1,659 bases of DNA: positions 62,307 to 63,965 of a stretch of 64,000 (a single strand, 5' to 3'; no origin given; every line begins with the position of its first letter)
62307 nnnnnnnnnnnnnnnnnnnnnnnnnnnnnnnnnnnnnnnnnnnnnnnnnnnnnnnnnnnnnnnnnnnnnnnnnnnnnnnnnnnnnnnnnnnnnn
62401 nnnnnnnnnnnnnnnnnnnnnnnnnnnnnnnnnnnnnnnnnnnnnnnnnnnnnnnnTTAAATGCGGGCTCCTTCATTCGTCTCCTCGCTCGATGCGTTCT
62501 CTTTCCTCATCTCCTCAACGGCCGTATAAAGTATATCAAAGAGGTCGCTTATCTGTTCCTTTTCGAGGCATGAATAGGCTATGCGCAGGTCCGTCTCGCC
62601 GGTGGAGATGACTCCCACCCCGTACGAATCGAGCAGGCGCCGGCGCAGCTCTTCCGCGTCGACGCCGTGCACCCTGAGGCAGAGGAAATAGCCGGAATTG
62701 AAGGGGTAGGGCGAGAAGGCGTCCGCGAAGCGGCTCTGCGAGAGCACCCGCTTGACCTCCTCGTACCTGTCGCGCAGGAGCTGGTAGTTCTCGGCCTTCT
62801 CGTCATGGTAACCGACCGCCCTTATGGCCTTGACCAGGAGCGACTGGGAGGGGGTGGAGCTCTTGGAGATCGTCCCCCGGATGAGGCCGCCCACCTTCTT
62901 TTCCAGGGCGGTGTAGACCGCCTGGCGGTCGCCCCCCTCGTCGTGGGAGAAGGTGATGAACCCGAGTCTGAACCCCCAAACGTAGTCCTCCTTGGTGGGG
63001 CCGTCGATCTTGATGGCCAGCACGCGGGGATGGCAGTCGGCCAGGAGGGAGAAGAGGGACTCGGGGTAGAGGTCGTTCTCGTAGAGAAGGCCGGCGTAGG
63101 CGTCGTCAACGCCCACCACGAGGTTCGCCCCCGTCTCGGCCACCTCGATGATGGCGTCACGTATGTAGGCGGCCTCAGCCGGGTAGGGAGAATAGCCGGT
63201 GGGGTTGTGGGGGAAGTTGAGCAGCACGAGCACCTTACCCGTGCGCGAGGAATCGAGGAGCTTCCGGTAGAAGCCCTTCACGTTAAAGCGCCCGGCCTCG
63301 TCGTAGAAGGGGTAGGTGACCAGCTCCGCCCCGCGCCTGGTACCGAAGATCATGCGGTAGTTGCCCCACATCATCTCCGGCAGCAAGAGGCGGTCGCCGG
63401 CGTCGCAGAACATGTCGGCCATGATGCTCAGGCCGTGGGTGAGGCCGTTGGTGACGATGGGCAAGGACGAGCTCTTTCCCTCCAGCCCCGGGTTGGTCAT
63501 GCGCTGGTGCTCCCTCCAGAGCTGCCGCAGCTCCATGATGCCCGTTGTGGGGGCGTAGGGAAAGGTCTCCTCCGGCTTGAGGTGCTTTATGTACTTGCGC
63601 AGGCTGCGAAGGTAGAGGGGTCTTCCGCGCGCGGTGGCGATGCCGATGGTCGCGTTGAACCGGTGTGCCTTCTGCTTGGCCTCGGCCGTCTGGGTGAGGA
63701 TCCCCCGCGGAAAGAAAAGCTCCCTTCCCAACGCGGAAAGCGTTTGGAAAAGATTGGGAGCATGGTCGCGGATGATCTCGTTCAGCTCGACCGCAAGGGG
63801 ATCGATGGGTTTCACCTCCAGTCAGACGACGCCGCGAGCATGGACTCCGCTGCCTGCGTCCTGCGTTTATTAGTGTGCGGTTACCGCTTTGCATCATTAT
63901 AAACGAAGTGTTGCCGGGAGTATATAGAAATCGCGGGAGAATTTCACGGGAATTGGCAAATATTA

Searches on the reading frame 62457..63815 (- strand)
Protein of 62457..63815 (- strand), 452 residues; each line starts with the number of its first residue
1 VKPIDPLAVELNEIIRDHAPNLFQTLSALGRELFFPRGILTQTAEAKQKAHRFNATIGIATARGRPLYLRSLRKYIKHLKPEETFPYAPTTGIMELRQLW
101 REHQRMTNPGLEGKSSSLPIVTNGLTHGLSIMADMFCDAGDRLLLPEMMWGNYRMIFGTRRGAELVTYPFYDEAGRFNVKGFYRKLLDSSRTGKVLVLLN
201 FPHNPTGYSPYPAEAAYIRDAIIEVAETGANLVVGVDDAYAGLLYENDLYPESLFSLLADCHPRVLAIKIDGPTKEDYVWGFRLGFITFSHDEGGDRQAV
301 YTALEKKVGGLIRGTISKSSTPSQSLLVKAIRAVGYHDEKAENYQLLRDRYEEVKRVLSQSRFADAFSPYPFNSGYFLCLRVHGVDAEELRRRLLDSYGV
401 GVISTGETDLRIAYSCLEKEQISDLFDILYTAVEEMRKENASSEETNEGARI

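Call 30: search_protein_families(library=ncbifam, proteins=[window:62457-63815:-], max_evalue=0.00001)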
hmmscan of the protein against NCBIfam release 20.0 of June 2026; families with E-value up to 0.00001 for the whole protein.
window:62457-63815:- (452 aa): 25 families
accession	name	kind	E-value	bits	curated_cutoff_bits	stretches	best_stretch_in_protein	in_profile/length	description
NF006388.0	PRK08637.1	equivalog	6.9e-178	592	301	1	5-437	2-432/433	hypothetical protein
NF041364.1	GntC_guanitoxin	equivalog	1.4e-14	53.8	415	1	82-403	28-322/356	guanitoxin biosynthesis PLP-dependent (S)-gamma-hydroxy-L-arginine cyclodehydratase GntC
NF006230.0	PRK08363.1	equivalog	6.2e-13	48.3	534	1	75-356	55-310/398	alanine aminotransferase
NF004770.0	PRK06108.1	subfamily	6.7e-12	44.9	422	1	78-424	61-383/396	pyridoxal phosphate-dependent aminotransferase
NF006719.0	PRK09257.1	subfamily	7.4e-12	45.1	377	1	40-425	16-388/397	aromatic amino acid transaminase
TIGR01264.1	tyr_amTase_E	equivalog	1.1e-11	44.2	474.25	1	86-314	68-279/403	tyrosine transaminase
NF005744.0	PRK07568.1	subfamily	3.5e-11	42.5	389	1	76-287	52-247/398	pyridoxal phosphate-dependent aminotransferase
TIGR01265.1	tyr_nico_aTase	subfamily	1.1e-10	41.1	292.45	1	81-308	63-274/403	tyrosine/nicotianamine family aminotransferase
NF005588.0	PRK07309.1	equivalog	4e-10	39.1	576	1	86-289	62-251/391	pyridoxal phosphate-dependent aminotransferase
NF005855.0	PRK07777.1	equivalog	6.6e-09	35.6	553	1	85-248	59-213/391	pyridoxal phosphate-dependent aminotransferase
NF005305.0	PRK06836.1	equivalog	1.3e-08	34.5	376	1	66-304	50-274/396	pyridoxal phosphate-dependent aminotransferase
NF005817.0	PRK07683.1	equivalog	1.4e-07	30.6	575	1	82-288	56-246/387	aminotransferase A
TIGR03947.1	viomycin_VioD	equivalog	1.9e-07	30.3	390.9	1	120-254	73-198/359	capreomycidine synthase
NF052290.2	MocR_like_YczR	exception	3.2e-07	29.4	487.4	1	90-288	140-321/458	MocR-like transcription factor YczR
NF006569.0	PRK09082.1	subfamily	4e-07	29.5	420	1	84-400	60-347/386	methionine aminotransferase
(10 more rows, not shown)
